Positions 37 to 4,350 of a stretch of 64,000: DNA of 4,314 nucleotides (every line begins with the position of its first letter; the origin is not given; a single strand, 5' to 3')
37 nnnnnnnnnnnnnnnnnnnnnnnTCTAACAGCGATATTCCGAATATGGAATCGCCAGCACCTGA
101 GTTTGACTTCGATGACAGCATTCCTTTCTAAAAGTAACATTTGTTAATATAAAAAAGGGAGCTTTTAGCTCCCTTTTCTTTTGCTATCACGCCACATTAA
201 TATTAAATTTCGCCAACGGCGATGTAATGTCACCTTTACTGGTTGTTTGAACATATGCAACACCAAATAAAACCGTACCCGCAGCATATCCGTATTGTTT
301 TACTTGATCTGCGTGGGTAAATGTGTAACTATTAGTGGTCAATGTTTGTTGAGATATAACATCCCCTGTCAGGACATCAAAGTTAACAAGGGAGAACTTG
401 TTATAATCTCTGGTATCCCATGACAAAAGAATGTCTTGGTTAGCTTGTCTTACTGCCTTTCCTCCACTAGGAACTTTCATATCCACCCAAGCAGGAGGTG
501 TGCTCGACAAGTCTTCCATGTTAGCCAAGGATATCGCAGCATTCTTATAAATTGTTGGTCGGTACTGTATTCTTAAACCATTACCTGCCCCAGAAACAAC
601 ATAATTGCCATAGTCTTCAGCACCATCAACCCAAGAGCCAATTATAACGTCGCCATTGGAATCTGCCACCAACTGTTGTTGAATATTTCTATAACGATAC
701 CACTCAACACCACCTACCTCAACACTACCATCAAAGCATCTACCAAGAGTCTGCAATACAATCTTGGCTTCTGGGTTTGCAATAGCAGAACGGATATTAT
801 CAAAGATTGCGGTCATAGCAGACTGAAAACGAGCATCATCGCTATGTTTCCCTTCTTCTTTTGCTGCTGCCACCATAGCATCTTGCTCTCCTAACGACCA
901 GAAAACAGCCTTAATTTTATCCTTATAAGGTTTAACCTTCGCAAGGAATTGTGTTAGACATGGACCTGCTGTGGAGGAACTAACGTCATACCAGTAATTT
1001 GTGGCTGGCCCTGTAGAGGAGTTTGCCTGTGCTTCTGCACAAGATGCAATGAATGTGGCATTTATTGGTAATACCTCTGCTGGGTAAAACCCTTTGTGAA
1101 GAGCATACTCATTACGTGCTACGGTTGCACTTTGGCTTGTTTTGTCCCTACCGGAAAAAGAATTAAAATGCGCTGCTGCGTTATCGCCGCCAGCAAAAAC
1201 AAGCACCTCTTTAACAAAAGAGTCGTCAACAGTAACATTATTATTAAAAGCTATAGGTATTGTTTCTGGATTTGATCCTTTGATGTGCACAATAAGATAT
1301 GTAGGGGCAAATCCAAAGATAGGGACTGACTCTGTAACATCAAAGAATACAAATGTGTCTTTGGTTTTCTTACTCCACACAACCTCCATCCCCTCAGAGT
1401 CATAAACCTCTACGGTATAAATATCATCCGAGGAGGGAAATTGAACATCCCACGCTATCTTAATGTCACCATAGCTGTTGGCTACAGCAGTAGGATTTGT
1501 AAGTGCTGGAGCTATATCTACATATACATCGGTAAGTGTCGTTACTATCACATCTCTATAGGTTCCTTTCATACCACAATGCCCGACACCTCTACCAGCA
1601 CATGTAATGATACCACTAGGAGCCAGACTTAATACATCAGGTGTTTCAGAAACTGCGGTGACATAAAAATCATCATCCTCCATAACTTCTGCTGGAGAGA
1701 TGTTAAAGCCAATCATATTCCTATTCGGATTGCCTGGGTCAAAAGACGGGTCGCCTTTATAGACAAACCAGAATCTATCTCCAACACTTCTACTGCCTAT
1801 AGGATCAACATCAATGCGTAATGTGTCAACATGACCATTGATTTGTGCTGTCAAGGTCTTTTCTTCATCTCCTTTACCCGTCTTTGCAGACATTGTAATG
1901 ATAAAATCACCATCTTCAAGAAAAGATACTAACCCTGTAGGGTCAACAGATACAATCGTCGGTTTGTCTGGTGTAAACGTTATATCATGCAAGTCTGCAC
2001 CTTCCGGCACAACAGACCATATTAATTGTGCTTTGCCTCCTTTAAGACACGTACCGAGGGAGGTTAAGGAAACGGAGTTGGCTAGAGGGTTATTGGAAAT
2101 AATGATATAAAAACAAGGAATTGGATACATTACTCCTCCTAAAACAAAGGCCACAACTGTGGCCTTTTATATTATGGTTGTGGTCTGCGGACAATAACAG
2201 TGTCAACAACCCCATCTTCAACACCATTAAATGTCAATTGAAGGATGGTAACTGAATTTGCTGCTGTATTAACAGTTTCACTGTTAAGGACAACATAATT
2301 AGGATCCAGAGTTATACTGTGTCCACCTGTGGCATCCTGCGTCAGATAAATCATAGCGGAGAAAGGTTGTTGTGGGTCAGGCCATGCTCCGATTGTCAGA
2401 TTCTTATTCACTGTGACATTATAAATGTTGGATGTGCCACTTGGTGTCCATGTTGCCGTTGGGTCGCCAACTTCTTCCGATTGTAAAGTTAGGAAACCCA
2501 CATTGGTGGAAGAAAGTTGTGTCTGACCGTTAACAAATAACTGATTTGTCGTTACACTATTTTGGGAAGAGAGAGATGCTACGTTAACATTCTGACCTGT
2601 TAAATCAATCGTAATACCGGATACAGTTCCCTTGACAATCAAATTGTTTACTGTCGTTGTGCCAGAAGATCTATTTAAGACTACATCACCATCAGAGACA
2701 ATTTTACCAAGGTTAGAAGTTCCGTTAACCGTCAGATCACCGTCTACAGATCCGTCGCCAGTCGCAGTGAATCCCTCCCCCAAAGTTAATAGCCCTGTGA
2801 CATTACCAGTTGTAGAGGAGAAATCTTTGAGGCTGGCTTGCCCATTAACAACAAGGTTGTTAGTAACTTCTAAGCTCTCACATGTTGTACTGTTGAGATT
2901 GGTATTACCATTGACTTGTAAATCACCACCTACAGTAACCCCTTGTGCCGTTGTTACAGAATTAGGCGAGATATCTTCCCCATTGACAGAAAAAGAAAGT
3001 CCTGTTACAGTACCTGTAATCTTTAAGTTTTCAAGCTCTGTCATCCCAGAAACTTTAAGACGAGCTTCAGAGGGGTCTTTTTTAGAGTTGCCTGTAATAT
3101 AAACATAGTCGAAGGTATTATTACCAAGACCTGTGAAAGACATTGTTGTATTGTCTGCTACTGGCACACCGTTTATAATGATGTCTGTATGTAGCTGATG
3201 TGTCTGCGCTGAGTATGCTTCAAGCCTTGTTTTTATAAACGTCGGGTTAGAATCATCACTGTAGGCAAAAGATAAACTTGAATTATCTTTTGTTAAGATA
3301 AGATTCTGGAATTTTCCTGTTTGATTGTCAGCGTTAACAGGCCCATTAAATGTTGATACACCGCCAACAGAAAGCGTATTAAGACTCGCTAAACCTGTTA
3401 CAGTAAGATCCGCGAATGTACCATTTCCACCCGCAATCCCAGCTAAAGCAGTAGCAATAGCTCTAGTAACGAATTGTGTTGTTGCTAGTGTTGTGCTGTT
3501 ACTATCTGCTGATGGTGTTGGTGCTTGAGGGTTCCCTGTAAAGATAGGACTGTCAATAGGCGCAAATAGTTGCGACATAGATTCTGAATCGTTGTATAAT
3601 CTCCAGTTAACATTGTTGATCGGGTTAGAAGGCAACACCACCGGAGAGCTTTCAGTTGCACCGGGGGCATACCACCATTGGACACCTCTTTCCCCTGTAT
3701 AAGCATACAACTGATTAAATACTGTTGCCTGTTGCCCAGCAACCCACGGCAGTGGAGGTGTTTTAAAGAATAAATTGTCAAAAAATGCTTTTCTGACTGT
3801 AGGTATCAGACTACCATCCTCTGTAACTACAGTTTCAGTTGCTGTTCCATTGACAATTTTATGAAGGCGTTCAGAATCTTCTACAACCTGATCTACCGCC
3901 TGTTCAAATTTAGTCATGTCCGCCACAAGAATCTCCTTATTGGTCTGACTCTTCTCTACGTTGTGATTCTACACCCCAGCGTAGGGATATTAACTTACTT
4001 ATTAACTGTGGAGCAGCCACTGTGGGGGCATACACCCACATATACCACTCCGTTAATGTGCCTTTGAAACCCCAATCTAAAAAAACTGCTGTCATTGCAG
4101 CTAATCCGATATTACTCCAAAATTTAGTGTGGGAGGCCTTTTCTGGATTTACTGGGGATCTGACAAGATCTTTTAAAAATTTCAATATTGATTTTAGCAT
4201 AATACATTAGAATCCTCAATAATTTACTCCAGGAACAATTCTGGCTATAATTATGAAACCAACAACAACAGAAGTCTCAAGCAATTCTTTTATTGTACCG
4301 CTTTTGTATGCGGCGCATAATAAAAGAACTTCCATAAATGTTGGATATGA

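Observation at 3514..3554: Perfect 41-bp nucleotide identity shared by two otherwise distinct fiber genes (second copy at 26173-26213)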

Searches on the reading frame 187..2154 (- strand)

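Call 14: search_protein_families(library=pfam, proteins=[window:187-2154:-], max_evalue=0.1)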
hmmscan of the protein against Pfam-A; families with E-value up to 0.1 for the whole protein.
window:187-2154:- (655 aa): 3 families
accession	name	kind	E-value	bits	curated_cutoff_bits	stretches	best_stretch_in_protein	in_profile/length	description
PF02368.24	Big_2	-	0.00012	22.4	22.8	1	35-100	13-78/79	Bacterial Ig-like domain (group 2)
PF03629.24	SASA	-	0.011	15.8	24.8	1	402-474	107-171/226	Carbohydrate esterase, sialic acid-specific acetylesterase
PF22359.2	Big-like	-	0.012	16.3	27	0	58-82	3-27/48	Bacterial Ig-like domain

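Call 15: search_protein_families(library=phrogs, proteins=[window:187-2154:-], max_evalue=0.001)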
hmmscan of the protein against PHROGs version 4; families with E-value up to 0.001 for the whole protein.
window:187-2154:- (655 aa): 5 families
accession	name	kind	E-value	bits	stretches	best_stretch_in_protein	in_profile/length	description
phrog_32204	-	tail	0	1235.1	1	9-655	1-655/655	tail protein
phrog_11922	-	tail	9.7e-34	118.1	1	9-641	381-618/870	tail protein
phrog_15324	-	tail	3.9e-28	98.3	1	223-651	623-1084/1393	tail sheath and receptor binding protein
phrog_341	-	tail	5.8e-06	27.4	1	24-104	66-148/154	major tail protein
phrog_215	-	head and packaging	8.5e-06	26.1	1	34-105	234-301/491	structural protein with Ig domain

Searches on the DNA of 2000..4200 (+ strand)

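Call 7: search_dna_similar(query=window:2000-4200:+, collection=phages, mode=near, max_rows=40)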
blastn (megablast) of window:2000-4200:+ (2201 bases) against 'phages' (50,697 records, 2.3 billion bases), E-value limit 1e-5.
Records with a match: 6; places in all: 9; records where one place covers at least 80% of the query: 5.
Best place of each record, by identity: >=99% 3; 90-95% 2; 60-80% 1.
By first word of the organism name: Escherichia 5; Cronobacter 1.
By host as written in the record: Escherichia sp. 2; Escherichia coli O157:H7 2; - 1; Cronobacter sakazakii 1.
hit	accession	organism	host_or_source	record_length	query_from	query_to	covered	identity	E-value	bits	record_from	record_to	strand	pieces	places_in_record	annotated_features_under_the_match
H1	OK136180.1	Escherichia phage 18-1-2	marmot respiratory tract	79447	1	2201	100%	100.0%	0e+0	4065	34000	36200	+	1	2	hypothetical protein (x3)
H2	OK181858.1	Escherichia phage 19-1-2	Escherichia sp.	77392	1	2201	100%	100.0%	0e+0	4065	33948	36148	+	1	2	hypothetical protein (x3)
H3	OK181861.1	Escherichia phage 24-2-1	Escherichia sp.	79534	1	2201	100%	100.0%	0e+0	4065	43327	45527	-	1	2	hypothetical protein (x3)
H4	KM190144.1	Escherichia phage Av-05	Escherichia coli O157:H7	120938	1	2201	100%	94.1%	0e+0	3345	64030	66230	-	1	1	putative tail fiber protein | putative membrane protein | hypothetical protein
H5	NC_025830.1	Escherichia phage Av-05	Escherichia coli O157:H7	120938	1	2201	100%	94.1%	0e+0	3345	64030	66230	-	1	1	tail fiber protein | membrane protein | tail protein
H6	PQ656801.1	Cronobacter phage Csp-D17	Cronobacter sakazakii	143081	1478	2201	33%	75.5%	3e-92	346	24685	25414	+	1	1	record has no annotation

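Call 9: get_annotated_region(hit=H5, flank=6000)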
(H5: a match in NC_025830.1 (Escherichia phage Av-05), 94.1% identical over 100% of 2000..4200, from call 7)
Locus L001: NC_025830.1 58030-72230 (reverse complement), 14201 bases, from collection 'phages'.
description: Escherichia phage Av-05, complete genome.
organism: Escherichia phage Av-05 (NCBI taxid 1527519)
taxonomy: Viruses; Duplodnaviria; Heunggongvirae; Uroviricota; Caudoviricetes; Vequintavirinae; Avunavirus; Avunavirus Av05
host: Escherichia coli O157:H7; source: chicken feces; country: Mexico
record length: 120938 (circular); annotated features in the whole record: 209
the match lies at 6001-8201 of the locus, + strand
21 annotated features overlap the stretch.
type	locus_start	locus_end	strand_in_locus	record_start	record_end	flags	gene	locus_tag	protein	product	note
CDS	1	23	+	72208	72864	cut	-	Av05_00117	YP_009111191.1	hypothetical protein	-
CDS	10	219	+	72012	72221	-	-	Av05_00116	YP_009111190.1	hypothetical protein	-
CDS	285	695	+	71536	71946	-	-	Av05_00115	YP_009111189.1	hypothetical protein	-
CDS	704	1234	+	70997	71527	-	-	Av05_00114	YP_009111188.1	hypothetical protein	-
CDS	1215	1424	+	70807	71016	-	-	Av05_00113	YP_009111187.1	hypothetical protein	-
CDS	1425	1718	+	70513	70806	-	-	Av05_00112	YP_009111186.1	hypothetical protein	-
CDS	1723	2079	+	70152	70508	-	-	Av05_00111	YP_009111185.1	hypothetical protein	-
CDS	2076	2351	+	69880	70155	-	-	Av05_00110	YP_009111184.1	hypothetical protein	-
CDS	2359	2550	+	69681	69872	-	-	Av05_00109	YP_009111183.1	transmembrane Fragile-X-F protein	-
CDS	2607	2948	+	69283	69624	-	-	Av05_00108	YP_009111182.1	hypothetical protein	-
CDS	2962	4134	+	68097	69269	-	-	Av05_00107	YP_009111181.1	hypothetical protein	-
CDS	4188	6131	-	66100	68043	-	-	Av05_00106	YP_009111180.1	tail protein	-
CDS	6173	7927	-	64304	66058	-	-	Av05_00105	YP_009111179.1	tail fiber protein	-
CDS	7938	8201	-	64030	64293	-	-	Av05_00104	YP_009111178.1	membrane protein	-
CDS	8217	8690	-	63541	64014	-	-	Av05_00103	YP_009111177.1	hypothetical protein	-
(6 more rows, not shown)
